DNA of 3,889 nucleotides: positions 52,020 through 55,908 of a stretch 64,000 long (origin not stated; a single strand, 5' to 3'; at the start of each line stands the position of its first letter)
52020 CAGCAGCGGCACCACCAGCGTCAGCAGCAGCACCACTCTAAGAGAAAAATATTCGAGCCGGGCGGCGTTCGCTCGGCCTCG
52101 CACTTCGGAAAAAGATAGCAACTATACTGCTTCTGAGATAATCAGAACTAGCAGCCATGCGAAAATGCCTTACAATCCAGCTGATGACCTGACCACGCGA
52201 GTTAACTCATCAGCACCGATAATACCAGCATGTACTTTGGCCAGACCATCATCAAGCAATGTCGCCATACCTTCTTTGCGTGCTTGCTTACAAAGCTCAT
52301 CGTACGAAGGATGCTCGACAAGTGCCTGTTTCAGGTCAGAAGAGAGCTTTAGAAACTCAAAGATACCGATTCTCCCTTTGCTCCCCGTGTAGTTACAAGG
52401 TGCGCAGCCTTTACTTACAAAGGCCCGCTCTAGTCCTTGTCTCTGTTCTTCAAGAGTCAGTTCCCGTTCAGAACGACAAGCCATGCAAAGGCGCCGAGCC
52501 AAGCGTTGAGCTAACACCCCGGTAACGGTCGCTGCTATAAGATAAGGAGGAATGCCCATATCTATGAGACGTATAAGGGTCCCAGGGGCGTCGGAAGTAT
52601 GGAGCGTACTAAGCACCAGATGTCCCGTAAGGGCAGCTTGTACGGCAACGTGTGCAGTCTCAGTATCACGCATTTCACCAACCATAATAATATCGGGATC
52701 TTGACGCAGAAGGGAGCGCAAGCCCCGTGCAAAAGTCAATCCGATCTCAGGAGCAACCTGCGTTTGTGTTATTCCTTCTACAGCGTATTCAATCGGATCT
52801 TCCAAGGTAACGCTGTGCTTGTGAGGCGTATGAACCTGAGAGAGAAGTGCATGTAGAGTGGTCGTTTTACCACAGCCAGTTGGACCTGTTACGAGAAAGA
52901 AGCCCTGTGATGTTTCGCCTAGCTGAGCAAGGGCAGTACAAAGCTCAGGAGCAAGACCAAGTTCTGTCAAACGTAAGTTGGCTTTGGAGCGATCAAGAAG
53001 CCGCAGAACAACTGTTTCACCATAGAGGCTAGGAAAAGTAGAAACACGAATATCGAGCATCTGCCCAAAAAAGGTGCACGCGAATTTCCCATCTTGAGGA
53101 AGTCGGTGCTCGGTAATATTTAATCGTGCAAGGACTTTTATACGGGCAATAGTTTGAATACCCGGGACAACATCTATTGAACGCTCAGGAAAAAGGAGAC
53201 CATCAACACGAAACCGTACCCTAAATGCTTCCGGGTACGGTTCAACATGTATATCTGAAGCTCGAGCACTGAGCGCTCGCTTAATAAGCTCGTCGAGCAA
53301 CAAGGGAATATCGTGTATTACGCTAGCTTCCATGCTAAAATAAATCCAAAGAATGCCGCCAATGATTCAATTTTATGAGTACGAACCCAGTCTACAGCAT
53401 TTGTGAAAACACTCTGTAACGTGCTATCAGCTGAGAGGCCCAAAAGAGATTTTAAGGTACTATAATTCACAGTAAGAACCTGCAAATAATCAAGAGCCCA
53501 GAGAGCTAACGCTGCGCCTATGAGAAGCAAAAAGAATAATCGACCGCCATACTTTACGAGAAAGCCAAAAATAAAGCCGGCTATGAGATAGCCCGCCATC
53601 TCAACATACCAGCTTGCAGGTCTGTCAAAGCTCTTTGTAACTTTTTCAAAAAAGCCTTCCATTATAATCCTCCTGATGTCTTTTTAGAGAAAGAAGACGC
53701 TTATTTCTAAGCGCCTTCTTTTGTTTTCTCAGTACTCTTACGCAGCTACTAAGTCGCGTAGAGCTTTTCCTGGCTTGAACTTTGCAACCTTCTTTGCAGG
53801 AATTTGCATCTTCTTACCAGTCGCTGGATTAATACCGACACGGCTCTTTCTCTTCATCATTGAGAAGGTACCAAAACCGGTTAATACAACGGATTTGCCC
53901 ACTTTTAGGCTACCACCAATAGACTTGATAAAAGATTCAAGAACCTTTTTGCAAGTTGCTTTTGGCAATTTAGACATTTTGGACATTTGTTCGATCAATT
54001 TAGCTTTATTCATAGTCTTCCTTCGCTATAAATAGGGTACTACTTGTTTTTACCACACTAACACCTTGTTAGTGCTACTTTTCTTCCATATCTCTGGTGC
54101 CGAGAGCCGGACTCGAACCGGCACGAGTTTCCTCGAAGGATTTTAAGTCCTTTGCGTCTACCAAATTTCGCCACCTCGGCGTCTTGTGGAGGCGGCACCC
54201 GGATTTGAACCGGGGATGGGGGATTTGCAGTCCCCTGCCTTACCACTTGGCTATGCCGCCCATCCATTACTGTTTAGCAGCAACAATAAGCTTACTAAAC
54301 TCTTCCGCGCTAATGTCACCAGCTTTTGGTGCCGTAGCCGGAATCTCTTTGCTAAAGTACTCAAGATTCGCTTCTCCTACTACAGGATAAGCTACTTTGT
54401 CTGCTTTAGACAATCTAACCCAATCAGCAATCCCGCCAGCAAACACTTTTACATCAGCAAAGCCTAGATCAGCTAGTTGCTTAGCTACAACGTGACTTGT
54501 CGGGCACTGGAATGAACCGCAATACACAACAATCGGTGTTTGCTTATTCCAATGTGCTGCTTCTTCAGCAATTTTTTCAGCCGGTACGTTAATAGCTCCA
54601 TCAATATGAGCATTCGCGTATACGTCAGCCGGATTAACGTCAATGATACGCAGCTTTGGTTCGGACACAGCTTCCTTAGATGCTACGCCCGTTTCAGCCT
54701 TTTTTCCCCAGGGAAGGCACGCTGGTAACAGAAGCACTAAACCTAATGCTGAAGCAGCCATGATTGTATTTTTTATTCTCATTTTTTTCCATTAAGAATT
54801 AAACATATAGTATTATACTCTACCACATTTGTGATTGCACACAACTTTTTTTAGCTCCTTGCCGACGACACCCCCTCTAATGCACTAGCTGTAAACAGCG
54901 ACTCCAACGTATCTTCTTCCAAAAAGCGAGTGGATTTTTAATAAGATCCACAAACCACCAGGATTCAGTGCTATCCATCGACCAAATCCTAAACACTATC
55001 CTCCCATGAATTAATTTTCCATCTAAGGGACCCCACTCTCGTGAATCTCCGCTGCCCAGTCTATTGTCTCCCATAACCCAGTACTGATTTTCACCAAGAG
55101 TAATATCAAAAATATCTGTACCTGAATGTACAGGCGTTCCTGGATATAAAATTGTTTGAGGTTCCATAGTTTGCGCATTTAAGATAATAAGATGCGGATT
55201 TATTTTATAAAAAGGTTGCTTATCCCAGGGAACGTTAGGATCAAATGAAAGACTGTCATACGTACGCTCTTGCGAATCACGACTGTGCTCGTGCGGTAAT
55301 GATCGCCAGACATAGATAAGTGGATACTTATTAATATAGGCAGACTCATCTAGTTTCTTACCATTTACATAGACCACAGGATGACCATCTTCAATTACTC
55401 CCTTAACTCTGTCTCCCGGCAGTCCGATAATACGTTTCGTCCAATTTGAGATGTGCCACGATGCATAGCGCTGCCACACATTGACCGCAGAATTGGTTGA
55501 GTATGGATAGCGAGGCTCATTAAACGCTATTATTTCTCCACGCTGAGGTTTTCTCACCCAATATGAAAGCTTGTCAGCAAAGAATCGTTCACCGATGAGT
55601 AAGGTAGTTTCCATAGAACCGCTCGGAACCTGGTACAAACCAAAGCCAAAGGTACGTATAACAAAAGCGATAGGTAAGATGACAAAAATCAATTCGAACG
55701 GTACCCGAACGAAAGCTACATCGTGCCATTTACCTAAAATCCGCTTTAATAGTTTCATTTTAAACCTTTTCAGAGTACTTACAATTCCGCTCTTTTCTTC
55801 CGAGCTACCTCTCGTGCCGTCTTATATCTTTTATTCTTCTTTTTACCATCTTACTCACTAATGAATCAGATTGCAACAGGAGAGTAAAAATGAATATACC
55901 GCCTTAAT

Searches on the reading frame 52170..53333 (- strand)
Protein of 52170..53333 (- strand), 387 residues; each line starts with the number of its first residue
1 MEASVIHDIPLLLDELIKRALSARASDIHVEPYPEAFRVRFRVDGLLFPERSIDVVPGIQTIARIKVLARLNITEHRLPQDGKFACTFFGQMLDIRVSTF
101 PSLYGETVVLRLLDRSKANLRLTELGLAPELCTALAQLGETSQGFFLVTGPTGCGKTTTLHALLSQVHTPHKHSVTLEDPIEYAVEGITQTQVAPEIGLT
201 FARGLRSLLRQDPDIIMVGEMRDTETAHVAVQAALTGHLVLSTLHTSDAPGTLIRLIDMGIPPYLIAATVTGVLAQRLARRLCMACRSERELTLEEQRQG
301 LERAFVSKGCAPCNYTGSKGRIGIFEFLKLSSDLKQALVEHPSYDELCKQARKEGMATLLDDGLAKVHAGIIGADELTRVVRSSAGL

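Call 35: search_protein_families(library=pfam, proteins=[window:52170-53333:-], max_evalue=0.001)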
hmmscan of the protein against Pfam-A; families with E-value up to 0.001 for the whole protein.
window:52170-53333:- (387 aa): 4 families
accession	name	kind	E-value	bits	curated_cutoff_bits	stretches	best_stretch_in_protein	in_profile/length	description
PF00437.27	T2SSE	-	2e-120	402.3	24.9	1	11-379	10-370/370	Type II/IV secretion system protein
PF13401.12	AAA_22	-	3.4e-06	27.8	27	1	142-207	4-64/130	AAA domain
PF13191.12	AAA_16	-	1.5e-05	26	32.6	1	131-230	12-103/167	AAA ATPase domain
PF25199.1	nSTAND_NTPase5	-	0.00084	19.6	34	0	129-177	26-75/145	Novel STAND NTPase 5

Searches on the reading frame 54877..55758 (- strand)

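Call 35: search_protein_families(library=pfam, proteins=[window:54877-55758:-], max_evalue=0.001)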
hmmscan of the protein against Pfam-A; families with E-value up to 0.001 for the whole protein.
window:54877-55758:- (293 aa): 1 family
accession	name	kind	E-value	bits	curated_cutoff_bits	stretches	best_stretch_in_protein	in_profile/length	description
PF10502.14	Peptidase_S26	-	1.7e-36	126.1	22.9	1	22-259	6-168/168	Signal peptidase, peptidase S26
